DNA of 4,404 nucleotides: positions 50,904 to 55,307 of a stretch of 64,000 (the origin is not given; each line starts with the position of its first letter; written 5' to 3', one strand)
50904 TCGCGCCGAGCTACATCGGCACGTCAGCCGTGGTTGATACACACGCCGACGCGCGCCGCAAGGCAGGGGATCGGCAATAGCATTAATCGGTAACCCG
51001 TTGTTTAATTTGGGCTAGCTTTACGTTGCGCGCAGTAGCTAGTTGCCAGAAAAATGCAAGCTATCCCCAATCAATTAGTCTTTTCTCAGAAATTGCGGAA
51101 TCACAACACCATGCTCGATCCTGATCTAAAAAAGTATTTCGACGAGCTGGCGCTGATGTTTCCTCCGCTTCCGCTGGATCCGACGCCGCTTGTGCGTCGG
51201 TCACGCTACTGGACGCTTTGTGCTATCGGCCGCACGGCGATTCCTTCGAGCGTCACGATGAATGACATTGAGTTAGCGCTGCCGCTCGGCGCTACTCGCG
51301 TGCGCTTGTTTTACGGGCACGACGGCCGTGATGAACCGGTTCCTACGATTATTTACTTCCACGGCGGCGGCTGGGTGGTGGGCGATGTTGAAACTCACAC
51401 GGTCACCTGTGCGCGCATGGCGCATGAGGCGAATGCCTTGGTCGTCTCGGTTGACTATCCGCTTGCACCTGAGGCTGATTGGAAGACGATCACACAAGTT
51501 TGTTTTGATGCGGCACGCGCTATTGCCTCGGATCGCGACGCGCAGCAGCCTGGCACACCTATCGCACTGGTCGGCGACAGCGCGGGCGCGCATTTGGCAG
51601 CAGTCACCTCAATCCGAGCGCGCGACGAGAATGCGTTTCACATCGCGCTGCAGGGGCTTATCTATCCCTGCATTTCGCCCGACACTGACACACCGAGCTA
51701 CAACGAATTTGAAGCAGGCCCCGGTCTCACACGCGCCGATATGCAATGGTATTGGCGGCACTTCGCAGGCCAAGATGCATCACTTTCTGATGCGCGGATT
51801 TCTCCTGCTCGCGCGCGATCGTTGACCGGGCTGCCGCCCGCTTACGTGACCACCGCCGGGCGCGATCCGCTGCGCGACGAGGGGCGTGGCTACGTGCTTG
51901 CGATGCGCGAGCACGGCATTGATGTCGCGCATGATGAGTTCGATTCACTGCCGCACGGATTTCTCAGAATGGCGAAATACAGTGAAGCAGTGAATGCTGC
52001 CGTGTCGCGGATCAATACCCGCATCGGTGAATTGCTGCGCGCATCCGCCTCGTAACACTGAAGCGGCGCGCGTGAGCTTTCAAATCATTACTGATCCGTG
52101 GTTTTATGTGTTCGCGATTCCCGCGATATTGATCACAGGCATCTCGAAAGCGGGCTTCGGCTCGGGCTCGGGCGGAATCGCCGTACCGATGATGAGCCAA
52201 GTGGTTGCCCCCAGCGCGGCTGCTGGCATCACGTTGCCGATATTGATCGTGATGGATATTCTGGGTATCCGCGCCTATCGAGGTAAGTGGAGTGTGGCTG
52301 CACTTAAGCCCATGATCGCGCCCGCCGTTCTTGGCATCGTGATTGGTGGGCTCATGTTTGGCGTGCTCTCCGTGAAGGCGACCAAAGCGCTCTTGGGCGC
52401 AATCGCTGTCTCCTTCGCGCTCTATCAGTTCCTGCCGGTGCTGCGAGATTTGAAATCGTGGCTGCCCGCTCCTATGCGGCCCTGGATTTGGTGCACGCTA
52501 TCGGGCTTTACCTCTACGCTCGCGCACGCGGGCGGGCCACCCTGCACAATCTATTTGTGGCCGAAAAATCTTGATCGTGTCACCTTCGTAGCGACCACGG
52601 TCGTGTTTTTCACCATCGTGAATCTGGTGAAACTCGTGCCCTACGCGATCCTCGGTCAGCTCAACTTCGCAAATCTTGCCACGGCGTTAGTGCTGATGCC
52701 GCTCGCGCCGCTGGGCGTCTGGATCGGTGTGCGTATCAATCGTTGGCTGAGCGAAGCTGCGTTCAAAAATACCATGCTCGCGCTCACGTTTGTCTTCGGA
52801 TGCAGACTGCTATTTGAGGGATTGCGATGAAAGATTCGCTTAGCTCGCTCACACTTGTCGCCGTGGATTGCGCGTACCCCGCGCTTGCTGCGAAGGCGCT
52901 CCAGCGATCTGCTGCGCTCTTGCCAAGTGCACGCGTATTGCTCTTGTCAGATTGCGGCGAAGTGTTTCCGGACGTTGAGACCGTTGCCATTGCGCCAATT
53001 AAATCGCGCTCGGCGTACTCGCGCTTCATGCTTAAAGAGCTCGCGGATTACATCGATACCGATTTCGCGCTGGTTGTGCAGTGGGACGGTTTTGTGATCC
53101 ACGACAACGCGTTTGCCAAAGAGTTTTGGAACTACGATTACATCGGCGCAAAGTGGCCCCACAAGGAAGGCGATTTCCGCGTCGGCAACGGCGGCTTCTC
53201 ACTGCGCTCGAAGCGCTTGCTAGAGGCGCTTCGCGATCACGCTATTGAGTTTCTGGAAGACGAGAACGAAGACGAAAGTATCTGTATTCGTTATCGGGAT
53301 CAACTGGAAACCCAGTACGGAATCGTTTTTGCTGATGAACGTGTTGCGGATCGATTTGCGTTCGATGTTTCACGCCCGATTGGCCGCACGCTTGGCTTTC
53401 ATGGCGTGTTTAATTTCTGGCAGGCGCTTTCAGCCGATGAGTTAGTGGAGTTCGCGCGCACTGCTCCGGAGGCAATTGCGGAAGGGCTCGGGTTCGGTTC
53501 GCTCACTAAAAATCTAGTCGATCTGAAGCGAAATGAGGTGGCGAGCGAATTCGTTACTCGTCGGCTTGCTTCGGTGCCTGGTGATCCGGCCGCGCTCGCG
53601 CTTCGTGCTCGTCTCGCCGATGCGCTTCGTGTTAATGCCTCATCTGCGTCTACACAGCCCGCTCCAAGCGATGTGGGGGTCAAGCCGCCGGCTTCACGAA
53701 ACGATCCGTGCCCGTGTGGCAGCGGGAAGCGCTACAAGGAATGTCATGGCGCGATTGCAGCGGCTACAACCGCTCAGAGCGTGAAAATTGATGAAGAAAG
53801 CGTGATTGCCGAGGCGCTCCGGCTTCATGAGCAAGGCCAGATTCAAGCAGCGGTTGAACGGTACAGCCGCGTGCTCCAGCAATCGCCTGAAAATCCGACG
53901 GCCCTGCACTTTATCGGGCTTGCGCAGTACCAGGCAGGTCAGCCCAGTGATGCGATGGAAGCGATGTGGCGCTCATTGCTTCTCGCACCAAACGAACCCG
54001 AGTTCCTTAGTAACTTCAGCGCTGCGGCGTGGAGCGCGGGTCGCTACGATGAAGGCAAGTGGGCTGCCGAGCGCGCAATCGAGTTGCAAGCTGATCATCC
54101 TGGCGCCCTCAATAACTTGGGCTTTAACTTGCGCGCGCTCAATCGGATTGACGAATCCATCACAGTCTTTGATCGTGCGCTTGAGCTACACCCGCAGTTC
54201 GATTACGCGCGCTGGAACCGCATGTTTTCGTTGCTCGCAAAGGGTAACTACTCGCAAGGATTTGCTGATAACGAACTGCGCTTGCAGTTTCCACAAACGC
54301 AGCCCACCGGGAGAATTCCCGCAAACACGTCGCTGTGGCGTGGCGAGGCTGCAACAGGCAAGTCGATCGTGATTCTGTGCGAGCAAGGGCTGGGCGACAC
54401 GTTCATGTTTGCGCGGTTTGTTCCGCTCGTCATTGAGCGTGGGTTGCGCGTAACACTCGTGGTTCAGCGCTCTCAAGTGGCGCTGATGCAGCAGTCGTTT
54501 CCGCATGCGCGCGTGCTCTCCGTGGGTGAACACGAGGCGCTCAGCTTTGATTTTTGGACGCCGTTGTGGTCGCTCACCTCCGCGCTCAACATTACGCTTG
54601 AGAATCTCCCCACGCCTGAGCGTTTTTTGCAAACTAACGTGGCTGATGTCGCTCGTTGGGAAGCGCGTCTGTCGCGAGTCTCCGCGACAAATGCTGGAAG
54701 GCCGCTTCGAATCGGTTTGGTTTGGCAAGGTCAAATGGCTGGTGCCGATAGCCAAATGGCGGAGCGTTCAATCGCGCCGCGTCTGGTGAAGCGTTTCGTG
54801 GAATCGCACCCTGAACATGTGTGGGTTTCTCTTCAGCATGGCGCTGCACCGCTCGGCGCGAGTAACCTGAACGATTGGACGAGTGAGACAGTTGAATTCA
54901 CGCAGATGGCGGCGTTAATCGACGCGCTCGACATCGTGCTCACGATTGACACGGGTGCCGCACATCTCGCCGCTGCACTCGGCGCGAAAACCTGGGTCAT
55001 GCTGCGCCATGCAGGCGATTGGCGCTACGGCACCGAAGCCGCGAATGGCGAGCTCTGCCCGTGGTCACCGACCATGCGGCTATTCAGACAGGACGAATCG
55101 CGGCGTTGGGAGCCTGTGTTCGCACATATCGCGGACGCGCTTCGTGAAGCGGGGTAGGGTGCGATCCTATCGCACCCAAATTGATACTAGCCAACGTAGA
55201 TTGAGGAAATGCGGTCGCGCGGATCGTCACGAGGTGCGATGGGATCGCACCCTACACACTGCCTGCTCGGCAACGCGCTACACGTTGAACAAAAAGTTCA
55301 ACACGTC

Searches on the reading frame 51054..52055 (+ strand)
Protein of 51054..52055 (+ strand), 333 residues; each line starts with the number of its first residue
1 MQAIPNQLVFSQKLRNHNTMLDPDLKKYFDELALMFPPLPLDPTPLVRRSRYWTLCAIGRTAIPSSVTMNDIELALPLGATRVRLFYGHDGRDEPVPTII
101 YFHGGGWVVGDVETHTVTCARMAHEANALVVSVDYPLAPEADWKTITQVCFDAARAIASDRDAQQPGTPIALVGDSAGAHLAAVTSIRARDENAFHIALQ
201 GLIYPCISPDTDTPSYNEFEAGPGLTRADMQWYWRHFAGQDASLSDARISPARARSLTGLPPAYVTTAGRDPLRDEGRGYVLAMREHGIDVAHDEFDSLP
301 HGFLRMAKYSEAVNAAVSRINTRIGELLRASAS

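Call 43: search_protein_families(library=pfam, proteins=[window:51054-52055:+], max_evalue=0.1)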
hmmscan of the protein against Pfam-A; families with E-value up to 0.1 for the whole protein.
window:51054-52055:+ (333 aa): 5 families
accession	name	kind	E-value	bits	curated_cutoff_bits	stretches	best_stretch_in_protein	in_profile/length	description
PF07859.19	Abhydrolase_3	-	1.9e-60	204.7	25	1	99-304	1-209/210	alpha/beta hydrolase fold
PF20434.5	BD-FAE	-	5.8e-12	46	26.8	1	90-192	7-113/215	BD-FAE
PF00135.34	COesterase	-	0.0031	17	27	0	94-137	101-142/515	Carboxylesterase family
PF12146.15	Hydrolase_4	-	0.021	14.6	27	1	141-191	50-99/239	Serine aminopeptidase, S33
PF01083.28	Cutinase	-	0.062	13.7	25.9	1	116-185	26-96/173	Cutinase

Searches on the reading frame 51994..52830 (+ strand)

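Call 20: search_protein_families(library=ncbifam, proteins=[window:51994-52830:+], max_evalue=0.00001)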
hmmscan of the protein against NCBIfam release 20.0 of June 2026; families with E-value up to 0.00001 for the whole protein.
window:51994-52830:+ (278 aa): 0 families

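Call 43: search_protein_families(library=pfam, proteins=[window:51994-52830:+], max_evalue=0.1)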
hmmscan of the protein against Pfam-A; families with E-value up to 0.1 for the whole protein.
window:51994-52830:+ (278 aa): 1 family
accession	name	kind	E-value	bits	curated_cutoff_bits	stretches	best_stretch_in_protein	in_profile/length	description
PF01925.25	TauE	-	4.5e-29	102.2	32.6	1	42-272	2-237/237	Sulfite exporter TauE/SafE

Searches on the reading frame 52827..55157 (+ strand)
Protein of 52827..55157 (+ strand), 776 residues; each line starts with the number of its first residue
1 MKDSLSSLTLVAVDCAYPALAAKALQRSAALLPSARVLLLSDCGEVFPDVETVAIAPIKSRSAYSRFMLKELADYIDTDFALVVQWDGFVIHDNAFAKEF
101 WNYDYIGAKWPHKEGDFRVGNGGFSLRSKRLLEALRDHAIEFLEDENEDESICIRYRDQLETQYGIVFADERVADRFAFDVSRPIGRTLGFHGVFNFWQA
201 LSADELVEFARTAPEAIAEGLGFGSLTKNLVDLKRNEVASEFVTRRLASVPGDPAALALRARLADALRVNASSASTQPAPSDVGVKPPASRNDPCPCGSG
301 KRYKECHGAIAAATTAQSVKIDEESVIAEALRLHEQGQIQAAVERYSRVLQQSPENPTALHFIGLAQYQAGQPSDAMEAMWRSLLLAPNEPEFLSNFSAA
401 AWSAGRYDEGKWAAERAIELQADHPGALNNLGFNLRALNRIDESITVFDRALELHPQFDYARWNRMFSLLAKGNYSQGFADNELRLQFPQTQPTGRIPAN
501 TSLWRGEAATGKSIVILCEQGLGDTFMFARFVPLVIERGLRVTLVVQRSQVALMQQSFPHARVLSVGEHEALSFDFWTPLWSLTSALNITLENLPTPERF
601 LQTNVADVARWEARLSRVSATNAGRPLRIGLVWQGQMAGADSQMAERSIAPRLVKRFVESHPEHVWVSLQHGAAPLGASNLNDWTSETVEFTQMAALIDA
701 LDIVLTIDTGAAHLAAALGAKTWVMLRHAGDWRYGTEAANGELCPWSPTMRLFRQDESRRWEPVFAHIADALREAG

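Call 43: search_protein_families(library=pfam, proteins=[window:52827-55157:+], max_evalue=0.1)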
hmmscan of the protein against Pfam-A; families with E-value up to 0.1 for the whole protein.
window:52827-55157:+ (776 aa): 20 families
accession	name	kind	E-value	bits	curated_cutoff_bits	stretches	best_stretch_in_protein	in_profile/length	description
PF18922.5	DUF5672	-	4e-20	72.5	24.4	1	50-182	4-147/164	Protein of unknown function (DUF5672)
PF13414.12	TPR_11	-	8.6e-16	57.8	26.8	2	332-371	3-42/42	TPR repeat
PF14559.12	TPR_19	-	8.1e-15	55.4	25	2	333-393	1-61/68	Tetratricopeptide repeat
PF07719.23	TPR_2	-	1.5e-11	43.9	27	1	427-457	3-33/34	Tetratricopeptide repeat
PF13428.12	TPR_14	-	9.6e-11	41.7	23.5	0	329-362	7-40/44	Tetratricopeptide repeat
PF02810.21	SEC-C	-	1.1e-09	38.4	20.4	1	291-308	1-18/19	SEC-C motif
PF00515.34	TPR_1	-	1.8e-08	34.3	27.8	1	427-458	3-34/34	Tetratricopeptide repeat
PF13424.12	TPR_12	-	2.5e-07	31.2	30.1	1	395-455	7-75/77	Tetratricopeptide repeat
PF13432.12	TPR_16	-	3.4e-07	31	32.7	2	328-380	2-54/65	Tetratricopeptide repeat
PF13181.12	TPR_8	-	2.7e-06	27.5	25.7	0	427-457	3-33/34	Tetratricopeptide repeat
PF23914.1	TPR_CcmH_CycH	-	3.9e-06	27.2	42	2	350-459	43-155/158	Cytochrome c-type biogenesis protein H TPR domain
PF01075.23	Glyco_transf_9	-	4.1e-05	23.5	22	1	690-721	173-204/247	Glycosyltransferase family 9 (heptosyltransferase)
PF12895.13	ANAPC3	-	4.7e-05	24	27.2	1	336-410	2-75/82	Anaphase-promoting complex, cyclosome, subunit 3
PF13174.12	TPR_6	-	0.00021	22.1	26.3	0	430-457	5-32/33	Tetratricopeptide repeat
PF13374.12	TPR_10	-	0.0028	18.1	27.5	1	427-455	4-32/42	Tetratricopeptide repeat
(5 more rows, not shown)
